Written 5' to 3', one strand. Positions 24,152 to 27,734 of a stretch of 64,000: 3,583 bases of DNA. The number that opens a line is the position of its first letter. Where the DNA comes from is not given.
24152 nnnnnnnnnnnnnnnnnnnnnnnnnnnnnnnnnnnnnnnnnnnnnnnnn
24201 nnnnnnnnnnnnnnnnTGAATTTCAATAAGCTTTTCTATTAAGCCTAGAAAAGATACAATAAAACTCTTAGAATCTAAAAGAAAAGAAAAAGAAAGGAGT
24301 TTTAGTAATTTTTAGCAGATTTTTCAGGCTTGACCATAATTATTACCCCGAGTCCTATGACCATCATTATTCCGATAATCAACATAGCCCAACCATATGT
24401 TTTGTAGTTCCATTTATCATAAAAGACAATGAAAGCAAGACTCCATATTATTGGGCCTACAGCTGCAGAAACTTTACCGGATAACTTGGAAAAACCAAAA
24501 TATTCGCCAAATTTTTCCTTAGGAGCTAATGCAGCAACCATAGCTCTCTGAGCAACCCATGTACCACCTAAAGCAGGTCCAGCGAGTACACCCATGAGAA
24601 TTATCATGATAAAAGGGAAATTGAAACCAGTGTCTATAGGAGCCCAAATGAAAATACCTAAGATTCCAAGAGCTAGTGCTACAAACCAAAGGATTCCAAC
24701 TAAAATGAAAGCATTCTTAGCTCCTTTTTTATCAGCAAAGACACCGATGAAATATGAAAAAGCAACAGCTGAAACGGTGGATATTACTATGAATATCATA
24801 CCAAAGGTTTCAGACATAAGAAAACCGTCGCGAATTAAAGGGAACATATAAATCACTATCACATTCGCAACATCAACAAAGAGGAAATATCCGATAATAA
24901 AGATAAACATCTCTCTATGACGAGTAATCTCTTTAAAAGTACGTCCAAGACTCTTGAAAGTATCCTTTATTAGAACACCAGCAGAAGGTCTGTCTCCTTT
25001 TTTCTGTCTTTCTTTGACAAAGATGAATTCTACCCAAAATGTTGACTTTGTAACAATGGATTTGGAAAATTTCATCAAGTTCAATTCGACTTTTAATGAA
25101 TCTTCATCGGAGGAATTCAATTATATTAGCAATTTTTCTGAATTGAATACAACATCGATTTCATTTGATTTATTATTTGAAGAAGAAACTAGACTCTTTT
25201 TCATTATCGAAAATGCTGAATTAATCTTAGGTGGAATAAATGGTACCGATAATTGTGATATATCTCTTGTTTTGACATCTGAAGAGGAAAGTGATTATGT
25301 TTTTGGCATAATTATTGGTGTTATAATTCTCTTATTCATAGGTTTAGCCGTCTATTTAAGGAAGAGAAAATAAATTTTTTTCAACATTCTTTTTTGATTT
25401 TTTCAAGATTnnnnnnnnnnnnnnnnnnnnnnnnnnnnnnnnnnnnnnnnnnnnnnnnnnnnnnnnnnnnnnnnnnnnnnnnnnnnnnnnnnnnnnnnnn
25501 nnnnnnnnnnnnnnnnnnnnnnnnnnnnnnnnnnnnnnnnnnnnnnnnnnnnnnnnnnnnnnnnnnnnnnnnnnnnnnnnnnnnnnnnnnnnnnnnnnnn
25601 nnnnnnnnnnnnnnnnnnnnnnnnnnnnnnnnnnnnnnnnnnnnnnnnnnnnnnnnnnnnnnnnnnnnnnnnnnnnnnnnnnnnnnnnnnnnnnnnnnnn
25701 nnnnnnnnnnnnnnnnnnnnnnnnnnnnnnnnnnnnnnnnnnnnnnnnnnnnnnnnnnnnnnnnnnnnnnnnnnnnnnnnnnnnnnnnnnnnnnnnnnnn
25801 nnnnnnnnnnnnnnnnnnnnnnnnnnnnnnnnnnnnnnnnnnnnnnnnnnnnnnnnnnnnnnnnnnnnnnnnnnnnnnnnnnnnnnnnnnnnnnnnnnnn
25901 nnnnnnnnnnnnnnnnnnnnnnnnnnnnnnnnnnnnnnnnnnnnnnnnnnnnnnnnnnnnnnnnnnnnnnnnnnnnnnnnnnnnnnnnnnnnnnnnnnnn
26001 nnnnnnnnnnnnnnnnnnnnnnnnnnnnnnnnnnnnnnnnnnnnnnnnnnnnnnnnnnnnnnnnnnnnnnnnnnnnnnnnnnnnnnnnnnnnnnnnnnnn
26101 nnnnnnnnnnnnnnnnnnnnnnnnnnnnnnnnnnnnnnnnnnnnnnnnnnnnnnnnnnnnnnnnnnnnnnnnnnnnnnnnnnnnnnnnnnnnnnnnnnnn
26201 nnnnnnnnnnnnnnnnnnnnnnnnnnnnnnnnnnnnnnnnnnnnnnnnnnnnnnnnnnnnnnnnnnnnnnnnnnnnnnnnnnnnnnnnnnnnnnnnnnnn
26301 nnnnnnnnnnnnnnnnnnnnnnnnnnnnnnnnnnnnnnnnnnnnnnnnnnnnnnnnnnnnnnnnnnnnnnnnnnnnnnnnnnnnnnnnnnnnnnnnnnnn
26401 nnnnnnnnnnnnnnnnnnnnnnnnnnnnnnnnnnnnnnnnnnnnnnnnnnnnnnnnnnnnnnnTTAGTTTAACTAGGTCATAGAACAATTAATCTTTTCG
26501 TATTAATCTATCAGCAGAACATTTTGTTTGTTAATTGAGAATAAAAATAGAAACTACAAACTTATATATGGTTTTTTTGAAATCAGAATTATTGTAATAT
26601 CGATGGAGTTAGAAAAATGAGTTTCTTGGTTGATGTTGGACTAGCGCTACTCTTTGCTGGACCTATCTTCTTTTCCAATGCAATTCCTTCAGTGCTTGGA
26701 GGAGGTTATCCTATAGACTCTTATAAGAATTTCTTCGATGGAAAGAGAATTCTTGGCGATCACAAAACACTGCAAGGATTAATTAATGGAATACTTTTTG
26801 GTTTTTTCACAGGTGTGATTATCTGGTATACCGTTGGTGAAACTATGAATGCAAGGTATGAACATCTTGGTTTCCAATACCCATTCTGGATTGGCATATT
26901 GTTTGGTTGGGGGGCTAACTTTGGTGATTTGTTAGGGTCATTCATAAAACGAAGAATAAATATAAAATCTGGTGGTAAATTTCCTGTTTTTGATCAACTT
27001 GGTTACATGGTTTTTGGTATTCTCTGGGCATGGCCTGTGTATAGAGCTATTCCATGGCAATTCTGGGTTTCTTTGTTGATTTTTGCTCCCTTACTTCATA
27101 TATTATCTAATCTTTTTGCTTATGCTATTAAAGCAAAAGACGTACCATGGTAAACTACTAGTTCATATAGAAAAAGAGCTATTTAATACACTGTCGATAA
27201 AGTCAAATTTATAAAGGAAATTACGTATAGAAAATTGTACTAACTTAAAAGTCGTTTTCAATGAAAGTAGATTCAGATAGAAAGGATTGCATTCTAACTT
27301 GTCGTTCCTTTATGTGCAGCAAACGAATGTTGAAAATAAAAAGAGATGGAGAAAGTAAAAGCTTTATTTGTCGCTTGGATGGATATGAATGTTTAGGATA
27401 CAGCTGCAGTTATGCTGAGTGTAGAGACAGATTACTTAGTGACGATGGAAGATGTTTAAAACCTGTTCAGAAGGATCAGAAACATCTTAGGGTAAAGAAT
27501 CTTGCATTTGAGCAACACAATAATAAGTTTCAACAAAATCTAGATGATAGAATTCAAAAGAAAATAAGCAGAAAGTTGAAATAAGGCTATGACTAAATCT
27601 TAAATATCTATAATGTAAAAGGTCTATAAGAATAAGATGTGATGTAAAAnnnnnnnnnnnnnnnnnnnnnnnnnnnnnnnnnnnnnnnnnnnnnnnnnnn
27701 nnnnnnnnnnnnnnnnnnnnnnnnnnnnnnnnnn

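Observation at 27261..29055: Co-directional trio: Cys-rich small protein, ATPase-dead KaiC-like protein, and an atypical Rab-like GTPase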

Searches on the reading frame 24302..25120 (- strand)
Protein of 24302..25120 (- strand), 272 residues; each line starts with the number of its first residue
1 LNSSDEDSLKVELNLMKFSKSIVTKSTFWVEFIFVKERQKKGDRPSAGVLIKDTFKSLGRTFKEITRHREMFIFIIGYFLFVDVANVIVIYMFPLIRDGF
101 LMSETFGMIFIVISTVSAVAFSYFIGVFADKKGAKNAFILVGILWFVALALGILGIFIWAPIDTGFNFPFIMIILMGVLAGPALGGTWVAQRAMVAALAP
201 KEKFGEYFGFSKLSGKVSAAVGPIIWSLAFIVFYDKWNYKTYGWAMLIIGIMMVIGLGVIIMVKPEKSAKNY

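Call 37: search_protein_families(library=pfam, proteins=[window:24302-25120:-], max_evalue=0.01)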
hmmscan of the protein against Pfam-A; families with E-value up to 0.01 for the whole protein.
window:24302-25120:- (272 aa): 4 families
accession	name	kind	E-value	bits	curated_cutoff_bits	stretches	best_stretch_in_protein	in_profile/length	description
PF11700.14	ATG22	-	6.3e-20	71.8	24.1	1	12-270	229-479/482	Vacuole effluxer Atg22 like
PF07690.21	MFS_1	-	7.9e-14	51.8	33.4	1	80-269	6-179/347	Major Facilitator Superfamily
PF13347.12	MFS_2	-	0.00061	18.9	27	1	26-151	184-305/427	MFS/sugar transport protein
PF04549.19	CD47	-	0.0072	17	25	1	68-154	27-112/147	CD47 transmembrane region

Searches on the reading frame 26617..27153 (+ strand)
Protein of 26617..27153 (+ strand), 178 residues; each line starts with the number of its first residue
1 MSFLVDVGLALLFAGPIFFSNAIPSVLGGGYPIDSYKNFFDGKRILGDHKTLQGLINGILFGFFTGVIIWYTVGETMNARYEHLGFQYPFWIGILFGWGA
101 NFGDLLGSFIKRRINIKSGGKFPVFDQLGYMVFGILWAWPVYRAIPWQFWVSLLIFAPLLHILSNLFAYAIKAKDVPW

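Call 3: search_protein_families(library=pfam, proteins=[window:26617-27153:+], max_evalue=0.1)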
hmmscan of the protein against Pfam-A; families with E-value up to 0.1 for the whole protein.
window:26617-27153:+ (178 aa): 2 families
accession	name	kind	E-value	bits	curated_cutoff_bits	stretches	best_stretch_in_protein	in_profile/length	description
PF01864.22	CarS-like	-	3.3e-37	128.6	22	1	11-178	9-175/175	CDP-archaeol synthase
PF01148.25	CTP_transf_1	-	4.7e-08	33.6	24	1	49-121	169-235/264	Cytidylyltransferase family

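Call 4: search_protein_families(library=ncbifam, proteins=[window:26617-27153:+], max_evalue=0.1)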
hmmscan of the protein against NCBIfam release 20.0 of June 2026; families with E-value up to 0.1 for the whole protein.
window:26617-27153:+ (178 aa): 1 family
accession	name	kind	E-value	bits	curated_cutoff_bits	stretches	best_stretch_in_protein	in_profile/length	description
NF003114.0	PRK04032.1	equivalog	9.1e-45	152.6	148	1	4-178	4-172/172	CDP-2,3-bis-(O-geranylgeranyl)-sn-glycerol synthase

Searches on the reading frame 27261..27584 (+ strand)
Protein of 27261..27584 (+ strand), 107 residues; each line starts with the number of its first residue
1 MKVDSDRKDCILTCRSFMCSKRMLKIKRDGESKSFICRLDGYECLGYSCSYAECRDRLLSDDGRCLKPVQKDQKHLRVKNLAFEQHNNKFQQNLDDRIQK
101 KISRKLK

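Call 3: search_protein_families(library=pfam, proteins=[window:27261-27584:+], max_evalue=0.1)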
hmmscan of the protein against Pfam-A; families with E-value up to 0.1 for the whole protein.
window:27261-27584:+ (107 aa): 0 families

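Call 4: search_protein_families(library=ncbifam, proteins=[window:27261-27584:+], max_evalue=0.1)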
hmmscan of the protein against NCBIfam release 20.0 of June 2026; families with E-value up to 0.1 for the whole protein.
window:27261-27584:+ (107 aa): 0 families

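Call 23: find_homologous_proteins(query=window:27261-27581:+, max_evalue=0.01)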
Query window:27261-27581:+ (107 aa): 7 proteins with E <= 0.01 among 8 candidates.
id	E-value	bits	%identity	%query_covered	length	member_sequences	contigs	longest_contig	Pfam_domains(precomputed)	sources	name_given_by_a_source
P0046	2.7e-64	232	100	100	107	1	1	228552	-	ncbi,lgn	-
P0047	8.8e-54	198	86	100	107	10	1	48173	-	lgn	-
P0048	4.4e-52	193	84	100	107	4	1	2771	-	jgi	-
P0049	6.9e-51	189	81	100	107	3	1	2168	-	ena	-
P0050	4.6e-50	186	83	100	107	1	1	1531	-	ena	-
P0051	2.2e-38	148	82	79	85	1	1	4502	-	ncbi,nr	ncbi:MAG: hypothetical protein KAS95_02275 [Candidatus Heimdallarchaeota archaeon]|nr:hypothetical p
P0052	4.7e-24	102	82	56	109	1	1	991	-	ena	-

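Call 65: predict_structure(alignment_id=A3)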
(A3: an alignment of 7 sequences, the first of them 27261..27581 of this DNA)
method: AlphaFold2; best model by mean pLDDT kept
length: 107 residues; sequences in the alignment: 7
mean_pLDDT: 43.1   pTM: 0.18
mean pLDDT of the five models: 43.1, 39.4, 39.0, 38.0, 37.6
residues with pLDDT >= 90: 0; 70-90: 0; 50-70: 17; < 50: 90
segments of 3 or more residues with pLDDT < 50: 1-63, 68-91
pLDDT, mean of each block of 10 residues (from residue 1): 35 36 40 42 44 42 47 39 40 55 58
secondary structure, 60 per line:
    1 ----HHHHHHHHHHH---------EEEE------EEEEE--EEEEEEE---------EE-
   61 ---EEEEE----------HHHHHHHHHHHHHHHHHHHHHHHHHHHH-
elements in order: H5-15 E25-28 E35-39 E42-48 E64-68 H79-106

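Call 77: search_solved_structures(query=A2, max_evalue=10)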
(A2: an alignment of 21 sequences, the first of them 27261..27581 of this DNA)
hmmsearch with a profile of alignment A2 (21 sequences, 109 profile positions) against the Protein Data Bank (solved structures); distinct sequences matched with E-value up to 10: 3.
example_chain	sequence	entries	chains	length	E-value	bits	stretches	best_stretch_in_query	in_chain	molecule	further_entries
9sh6_G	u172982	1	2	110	0.46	13.9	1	69-107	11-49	Guanine nucleotide-binding protein subunit gamma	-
7ad3_G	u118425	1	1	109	0.68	13.4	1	69-107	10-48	Guanine nucleotide-binding protein subunit gamma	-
7rqg_A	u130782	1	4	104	0.69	13.4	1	41-106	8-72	Non-structural protein 3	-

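Call 78: search_protein_families(library=pfam, alignment_id=A2, max_evalue=1)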
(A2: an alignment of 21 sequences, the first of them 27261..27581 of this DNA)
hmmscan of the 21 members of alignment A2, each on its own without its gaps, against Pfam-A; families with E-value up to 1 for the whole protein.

A. member 1, window:27261-27581:+ (107 aa): 0 families

B. families by the number of members that match (of 21 scanned): 2 families
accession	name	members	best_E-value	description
PF02876.24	Stap_Strp_tox_C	2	0.081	Staphylococcal/Streptococcal toxin, beta-grasp domain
PF24769.1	At2g29880_C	1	0.11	At2g29880 C-terminal domain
